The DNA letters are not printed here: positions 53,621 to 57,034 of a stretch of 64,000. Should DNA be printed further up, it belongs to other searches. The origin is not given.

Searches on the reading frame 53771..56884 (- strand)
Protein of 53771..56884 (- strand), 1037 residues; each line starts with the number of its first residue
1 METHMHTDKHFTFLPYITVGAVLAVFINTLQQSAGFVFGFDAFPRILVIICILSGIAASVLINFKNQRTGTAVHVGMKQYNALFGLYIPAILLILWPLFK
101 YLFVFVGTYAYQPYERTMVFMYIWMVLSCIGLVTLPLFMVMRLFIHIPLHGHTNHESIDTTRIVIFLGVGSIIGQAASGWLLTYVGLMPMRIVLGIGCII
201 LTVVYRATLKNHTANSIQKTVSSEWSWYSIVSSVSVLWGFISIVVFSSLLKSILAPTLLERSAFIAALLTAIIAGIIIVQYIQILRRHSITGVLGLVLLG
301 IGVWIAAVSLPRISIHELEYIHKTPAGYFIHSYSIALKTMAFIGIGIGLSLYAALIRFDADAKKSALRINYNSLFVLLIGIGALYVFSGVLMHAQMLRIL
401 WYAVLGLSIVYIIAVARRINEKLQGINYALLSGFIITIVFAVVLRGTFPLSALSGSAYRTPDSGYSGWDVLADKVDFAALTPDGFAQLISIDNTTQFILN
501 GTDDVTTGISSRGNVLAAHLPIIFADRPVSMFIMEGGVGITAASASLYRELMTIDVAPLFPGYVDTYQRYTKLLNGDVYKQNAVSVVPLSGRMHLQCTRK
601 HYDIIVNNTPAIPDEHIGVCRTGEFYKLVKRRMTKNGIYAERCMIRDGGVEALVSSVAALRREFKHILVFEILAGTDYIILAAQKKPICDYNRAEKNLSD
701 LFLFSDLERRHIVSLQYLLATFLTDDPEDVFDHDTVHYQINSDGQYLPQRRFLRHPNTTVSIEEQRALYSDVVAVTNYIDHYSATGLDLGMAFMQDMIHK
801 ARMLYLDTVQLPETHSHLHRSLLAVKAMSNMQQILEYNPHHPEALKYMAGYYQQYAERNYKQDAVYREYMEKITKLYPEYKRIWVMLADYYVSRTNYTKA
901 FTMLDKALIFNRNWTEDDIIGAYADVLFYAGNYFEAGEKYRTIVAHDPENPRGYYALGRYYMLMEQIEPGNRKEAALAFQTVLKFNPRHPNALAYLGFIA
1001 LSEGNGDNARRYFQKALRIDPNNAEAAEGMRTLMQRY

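Call 48: find_encoding_contigs(protein=window:53771-56884:-, flank=10000, max_places=4)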
Protein window:53771-56884:- (1037 aa): 4 contigs read that carry it; 2 places shown.
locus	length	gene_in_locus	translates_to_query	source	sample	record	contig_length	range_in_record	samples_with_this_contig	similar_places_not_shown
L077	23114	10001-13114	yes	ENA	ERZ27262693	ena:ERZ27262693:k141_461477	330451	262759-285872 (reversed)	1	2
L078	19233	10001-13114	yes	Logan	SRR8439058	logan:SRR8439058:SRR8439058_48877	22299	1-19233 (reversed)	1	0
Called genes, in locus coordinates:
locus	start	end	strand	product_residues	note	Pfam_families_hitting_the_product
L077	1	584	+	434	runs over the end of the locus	PF01053:Cys_Met_Meta_PP, PF00155:Aminotran_1_2, PF01041:DegT_DnrJ_EryC1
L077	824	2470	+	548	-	PF06418:CTP_synth_N, PF00117:GATase, PF07722:Peptidase_C26 (faint)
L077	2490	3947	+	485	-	PF00478:IMPDH, PF03060:NMO (faint), PF00571:CBS, PF01070:FMN_dh (weak)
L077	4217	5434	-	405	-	PF00871:Acetate_kinase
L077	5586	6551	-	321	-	-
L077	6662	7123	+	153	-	PF01451:LMWPc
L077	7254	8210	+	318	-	-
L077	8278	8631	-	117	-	PF10779:XhlA (weak)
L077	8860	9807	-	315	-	PF00669:Flagellin_N, PF00700:Flagellin_C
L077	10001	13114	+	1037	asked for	PF21033:RMD1-3 (faint), PF13428:TPR_14 (faint), PF13431:TPR_17 (faint), PF23914:TPR_CcmH_CycH (faint), PF25063:ARM_TT21_C (faint), PF13432:TPR_16 (weak), PF14559:TPR_19 (weak), PF07719:TPR_2 (weak), +2 more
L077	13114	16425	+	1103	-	PF13428:TPR_14 (faint), PF13432:TPR_16 (faint), PF07719:TPR_2 (faint), PF14559:TPR_19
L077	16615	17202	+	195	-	PF13580:SIS_2, PF01380:SIS (faint)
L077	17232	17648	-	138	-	-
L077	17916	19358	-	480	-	PF08308:PEGA, PF13620:CarboxypepD_reg (faint), PF08308:PEGA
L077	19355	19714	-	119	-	PF00072:Response_reg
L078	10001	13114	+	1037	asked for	PF21033:RMD1-3 (faint), PF13428:TPR_14 (faint), PF13431:TPR_17 (faint), PF23914:TPR_CcmH_CycH (faint), PF25063:ARM_TT21_C (faint), PF13432:TPR_16 (weak), PF14559:TPR_19 (weak), PF07719:TPR_2 (weak), +2 more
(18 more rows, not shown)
